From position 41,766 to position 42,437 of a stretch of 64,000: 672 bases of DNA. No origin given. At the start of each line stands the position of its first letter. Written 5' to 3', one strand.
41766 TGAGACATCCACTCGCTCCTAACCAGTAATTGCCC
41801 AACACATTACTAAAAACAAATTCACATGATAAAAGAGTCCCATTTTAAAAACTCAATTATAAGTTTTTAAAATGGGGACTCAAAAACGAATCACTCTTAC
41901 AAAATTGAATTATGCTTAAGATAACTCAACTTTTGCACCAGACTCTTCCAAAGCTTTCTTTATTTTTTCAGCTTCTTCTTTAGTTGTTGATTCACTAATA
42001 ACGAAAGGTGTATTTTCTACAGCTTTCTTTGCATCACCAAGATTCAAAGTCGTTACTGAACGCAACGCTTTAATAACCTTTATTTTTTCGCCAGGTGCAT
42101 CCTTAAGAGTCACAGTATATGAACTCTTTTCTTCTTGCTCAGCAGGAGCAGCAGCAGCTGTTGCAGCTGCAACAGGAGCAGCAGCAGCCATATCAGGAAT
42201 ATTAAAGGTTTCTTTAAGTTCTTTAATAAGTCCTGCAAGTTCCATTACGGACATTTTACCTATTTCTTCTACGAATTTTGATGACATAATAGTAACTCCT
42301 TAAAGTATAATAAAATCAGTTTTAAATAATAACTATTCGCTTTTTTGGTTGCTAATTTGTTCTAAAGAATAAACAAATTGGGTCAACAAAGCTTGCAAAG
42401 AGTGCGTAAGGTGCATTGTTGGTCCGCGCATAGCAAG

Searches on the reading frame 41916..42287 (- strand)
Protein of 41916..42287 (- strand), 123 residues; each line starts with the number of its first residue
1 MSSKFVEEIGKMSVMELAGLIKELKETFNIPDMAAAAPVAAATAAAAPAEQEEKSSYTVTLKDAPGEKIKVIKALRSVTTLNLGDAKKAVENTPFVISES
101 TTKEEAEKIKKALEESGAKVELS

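Call 13: find_encoding_contigs(protein=window:41916-42287:-, flank=2000, max_places=4)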
Protein window:41916-42287:- (123 aa): 1 contig read that carries it; 1 place shown.
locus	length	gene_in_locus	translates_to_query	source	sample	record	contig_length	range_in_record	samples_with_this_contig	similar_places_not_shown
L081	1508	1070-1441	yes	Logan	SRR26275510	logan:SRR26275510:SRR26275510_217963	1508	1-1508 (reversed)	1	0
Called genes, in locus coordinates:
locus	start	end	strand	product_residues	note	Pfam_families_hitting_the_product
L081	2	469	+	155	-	?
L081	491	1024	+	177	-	PF00466:Ribosomal_L10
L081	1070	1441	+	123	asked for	PF16320:Ribosomal_L12_N, PF00542:Ribosomal_L12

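Call 26: list_cluster_members(proteins=[P0121, window:41916-42287:-, window:28087-29082:-])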
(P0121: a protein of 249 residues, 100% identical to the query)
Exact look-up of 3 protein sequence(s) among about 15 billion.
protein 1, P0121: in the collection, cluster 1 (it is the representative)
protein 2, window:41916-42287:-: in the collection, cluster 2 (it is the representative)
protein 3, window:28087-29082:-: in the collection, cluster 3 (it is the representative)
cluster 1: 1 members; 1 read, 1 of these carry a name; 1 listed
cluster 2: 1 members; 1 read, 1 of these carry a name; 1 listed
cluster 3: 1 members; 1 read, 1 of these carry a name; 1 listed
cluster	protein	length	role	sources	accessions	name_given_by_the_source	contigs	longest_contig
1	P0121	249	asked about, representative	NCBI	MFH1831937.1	MAG: hypothetical protein ABH827_04000 [bacterium]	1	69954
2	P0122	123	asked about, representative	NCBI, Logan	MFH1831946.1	MAG: 50S ribosomal protein L7/L12 [bacterium]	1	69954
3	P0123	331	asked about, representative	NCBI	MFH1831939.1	MAG: hypothetical protein ABH827_04010 [bacterium]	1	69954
